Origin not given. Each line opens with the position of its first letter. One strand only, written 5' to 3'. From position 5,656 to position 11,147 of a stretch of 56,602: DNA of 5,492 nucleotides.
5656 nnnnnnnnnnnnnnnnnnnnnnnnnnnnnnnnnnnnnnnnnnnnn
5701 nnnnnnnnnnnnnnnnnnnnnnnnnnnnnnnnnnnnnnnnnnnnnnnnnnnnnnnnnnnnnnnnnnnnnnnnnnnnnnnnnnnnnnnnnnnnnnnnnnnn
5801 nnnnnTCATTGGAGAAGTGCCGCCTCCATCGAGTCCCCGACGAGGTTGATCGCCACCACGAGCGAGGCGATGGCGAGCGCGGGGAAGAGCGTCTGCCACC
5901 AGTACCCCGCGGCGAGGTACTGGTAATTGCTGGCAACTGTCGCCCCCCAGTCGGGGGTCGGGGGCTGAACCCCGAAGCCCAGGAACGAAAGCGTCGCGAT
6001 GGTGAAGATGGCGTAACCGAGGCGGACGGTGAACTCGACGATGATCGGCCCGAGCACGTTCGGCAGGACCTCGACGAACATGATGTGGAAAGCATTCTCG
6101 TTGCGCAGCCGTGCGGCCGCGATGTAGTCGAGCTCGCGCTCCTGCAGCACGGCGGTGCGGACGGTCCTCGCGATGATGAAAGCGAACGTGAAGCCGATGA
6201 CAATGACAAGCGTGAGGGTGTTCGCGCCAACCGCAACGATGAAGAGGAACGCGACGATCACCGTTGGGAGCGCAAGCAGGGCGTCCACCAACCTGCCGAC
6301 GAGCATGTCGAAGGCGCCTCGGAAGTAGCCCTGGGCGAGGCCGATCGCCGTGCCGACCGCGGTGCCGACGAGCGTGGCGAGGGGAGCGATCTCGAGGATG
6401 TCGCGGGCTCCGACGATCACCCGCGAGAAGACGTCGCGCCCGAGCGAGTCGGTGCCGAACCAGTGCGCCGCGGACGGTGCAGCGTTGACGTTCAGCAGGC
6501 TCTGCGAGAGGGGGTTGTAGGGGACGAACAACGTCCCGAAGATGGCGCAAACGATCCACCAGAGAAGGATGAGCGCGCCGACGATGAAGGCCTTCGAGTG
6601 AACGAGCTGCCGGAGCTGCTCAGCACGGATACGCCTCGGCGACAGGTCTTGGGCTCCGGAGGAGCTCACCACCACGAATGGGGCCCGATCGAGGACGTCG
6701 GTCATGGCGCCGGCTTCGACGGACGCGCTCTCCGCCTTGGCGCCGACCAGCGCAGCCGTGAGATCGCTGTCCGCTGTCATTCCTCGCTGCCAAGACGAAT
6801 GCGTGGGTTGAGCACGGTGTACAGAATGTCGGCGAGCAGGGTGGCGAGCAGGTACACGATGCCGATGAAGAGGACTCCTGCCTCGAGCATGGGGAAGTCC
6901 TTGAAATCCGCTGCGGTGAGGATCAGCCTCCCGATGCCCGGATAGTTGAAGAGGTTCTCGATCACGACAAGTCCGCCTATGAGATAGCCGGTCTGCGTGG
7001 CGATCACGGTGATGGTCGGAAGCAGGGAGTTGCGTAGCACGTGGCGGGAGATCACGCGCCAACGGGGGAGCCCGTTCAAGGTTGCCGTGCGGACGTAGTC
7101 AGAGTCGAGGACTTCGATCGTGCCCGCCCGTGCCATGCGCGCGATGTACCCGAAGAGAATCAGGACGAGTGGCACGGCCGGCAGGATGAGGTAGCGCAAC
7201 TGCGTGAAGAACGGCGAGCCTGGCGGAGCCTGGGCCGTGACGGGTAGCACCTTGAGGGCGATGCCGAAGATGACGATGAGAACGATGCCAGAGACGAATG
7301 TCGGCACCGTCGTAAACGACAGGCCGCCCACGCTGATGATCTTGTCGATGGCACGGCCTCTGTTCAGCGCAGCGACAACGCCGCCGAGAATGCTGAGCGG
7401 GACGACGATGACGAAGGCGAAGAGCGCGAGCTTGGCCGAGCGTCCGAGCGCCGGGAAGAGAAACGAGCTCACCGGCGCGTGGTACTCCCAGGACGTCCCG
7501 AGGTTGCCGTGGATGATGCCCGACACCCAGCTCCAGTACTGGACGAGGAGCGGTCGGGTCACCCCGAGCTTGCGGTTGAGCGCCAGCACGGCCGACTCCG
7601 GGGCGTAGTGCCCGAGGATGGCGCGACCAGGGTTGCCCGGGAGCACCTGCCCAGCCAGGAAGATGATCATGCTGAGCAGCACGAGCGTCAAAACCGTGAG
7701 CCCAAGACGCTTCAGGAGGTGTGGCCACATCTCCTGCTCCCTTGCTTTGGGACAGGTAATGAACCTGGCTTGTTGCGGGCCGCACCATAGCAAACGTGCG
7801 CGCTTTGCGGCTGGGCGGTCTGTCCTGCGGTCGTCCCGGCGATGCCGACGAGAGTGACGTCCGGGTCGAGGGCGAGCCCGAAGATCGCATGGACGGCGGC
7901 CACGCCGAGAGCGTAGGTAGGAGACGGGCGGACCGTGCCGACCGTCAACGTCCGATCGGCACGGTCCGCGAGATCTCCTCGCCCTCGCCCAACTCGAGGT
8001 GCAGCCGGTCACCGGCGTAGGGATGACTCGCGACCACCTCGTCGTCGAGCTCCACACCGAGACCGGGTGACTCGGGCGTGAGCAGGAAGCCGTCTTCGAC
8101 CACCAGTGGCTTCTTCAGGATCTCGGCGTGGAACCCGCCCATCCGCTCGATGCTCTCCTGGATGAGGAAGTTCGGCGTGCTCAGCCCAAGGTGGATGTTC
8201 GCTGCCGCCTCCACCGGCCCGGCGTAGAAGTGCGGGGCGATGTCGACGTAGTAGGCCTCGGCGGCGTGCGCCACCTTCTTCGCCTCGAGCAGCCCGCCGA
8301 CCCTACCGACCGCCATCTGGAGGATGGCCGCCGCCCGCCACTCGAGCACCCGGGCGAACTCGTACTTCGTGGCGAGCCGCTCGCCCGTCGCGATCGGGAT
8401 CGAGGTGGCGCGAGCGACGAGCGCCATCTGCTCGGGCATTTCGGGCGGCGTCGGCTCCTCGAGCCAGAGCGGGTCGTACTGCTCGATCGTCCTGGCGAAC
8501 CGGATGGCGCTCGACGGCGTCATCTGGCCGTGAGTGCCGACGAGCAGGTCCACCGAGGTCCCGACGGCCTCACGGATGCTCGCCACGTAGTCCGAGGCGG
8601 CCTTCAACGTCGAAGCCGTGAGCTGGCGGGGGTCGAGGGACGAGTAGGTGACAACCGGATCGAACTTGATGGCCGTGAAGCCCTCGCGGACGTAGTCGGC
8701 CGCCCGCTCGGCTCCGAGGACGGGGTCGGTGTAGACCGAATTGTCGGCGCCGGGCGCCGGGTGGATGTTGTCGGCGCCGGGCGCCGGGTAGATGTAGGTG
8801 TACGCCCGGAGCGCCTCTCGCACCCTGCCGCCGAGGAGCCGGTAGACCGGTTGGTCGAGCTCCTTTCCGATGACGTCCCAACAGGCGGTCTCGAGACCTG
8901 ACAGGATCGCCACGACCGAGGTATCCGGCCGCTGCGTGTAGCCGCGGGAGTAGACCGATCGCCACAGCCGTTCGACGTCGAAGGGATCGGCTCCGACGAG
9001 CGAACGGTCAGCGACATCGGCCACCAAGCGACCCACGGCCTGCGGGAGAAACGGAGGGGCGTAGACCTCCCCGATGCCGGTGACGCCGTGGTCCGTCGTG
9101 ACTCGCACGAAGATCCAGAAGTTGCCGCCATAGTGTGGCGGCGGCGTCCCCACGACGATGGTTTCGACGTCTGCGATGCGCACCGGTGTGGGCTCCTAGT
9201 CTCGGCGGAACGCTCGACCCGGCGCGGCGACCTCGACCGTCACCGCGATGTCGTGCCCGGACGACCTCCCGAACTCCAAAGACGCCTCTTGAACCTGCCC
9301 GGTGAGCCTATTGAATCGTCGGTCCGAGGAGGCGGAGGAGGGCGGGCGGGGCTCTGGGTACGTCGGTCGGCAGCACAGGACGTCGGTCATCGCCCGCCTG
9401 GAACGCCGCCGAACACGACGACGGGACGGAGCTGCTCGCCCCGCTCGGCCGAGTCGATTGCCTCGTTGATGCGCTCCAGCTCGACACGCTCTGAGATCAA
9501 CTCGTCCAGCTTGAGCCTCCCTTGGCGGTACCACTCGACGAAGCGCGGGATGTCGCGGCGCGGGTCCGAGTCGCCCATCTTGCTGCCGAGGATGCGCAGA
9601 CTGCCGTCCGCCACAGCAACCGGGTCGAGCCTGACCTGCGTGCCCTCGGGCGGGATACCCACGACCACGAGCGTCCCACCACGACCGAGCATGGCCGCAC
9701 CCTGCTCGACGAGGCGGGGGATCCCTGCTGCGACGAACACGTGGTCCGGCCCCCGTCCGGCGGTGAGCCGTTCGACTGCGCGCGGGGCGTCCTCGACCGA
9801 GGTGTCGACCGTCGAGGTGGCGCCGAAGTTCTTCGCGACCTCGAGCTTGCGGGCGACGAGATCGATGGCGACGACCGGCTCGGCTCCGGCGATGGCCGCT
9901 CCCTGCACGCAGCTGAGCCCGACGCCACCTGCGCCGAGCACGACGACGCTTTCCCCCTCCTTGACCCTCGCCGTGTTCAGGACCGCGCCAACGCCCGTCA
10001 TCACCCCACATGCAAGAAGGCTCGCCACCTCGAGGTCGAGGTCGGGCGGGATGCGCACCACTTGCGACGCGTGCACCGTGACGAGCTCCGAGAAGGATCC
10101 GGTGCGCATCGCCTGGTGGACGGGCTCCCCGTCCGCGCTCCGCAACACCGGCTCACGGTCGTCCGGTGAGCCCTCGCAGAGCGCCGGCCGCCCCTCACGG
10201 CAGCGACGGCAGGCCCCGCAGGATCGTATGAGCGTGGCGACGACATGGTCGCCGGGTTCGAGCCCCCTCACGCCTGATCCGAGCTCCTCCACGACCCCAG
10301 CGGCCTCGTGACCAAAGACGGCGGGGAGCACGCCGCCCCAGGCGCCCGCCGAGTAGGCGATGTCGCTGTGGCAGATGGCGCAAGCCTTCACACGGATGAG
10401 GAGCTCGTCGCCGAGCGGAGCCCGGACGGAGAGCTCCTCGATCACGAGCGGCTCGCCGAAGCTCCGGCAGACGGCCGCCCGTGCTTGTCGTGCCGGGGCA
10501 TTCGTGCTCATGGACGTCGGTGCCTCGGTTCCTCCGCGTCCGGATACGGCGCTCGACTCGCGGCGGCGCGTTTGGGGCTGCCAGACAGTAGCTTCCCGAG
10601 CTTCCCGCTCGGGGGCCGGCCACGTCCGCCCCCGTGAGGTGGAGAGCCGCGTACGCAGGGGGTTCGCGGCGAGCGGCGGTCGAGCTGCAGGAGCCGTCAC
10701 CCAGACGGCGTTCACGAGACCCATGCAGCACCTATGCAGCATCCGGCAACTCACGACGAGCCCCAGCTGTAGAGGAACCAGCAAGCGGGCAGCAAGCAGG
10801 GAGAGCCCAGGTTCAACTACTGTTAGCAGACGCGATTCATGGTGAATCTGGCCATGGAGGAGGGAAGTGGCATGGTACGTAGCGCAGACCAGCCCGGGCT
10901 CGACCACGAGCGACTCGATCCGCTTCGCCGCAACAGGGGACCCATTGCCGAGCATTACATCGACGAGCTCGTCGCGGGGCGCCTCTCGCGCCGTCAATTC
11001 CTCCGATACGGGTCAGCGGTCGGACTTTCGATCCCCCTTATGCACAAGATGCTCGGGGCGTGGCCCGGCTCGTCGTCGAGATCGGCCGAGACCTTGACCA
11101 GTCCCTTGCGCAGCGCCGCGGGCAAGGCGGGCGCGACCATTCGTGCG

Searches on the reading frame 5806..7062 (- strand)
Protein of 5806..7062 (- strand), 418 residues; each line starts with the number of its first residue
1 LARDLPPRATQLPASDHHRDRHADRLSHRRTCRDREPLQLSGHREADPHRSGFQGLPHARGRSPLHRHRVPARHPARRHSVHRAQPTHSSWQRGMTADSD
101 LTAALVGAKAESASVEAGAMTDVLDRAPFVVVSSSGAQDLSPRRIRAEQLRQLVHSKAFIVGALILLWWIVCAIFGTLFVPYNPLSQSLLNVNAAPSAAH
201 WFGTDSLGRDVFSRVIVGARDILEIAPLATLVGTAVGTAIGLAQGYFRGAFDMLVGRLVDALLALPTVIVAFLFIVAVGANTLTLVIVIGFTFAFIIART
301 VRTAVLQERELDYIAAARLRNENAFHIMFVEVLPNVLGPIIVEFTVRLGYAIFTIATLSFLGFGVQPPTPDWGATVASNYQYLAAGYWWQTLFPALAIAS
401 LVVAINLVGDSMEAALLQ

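Call 73: search_protein_families(library=pfam, proteins=[window:5806-7062:-], max_evalue=0.0001)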
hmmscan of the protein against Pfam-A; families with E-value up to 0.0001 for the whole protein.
window:5806-7062:- (418 aa): 2 families
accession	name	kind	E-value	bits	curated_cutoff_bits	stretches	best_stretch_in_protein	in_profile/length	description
PF00528.27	BPD_transp_1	-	7.9e-24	84.8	26.4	1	237-416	1-178/184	Binding-protein-dependent transport system inner membrane component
PF12911.12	OppC_N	-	1.1e-06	28.9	23.9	1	150-196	7-53/53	N-terminal TM domain of oligopeptide transport permease C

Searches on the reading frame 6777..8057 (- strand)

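Call 24: search_protein_families(library=pfam, proteins=[window:6777-8057:-], max_evalue=0.0001)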
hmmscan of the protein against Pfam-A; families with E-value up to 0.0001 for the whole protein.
window:6777-8057:- (426 aa): 2 families
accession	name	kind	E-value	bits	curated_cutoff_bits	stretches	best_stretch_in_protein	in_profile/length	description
PF00528.27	BPD_transp_1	-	2.9e-38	131.9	26.4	1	223-421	2-183/184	Binding-protein-dependent transport system inner membrane component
PF19300.4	BPD_transp_1_N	-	2.9e-10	40.7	23.8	1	111-186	2-77/114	Binding-prot-dependent transport system membrane comp, N-term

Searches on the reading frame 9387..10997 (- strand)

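Call 24: search_protein_families(library=pfam, proteins=[window:9387-10997:-], max_evalue=0.0001)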
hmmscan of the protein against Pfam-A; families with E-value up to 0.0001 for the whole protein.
window:9387-10997:- (536 aa): 4 families
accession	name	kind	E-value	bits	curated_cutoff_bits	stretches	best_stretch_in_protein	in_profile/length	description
PF08240.17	ADH_N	-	3.5e-26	91.9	23.5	1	197-317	3-103/104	Alcohol dehydrogenase GroES-like domain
PF00107.32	ADH_zinc_N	-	1.7e-25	89.9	31.8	1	358-489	1-126/129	Zinc-binding dehydrogenase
PF16912.11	Glu_dehyd_C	-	1e-05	25.6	34.9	1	347-516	30-200/211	Glucose dehydrogenase C-terminus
PF13602.12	ADH_zinc_N_2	-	4.7e-05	24.8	27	0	392-521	2-127/134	Zinc-binding dehydrogenase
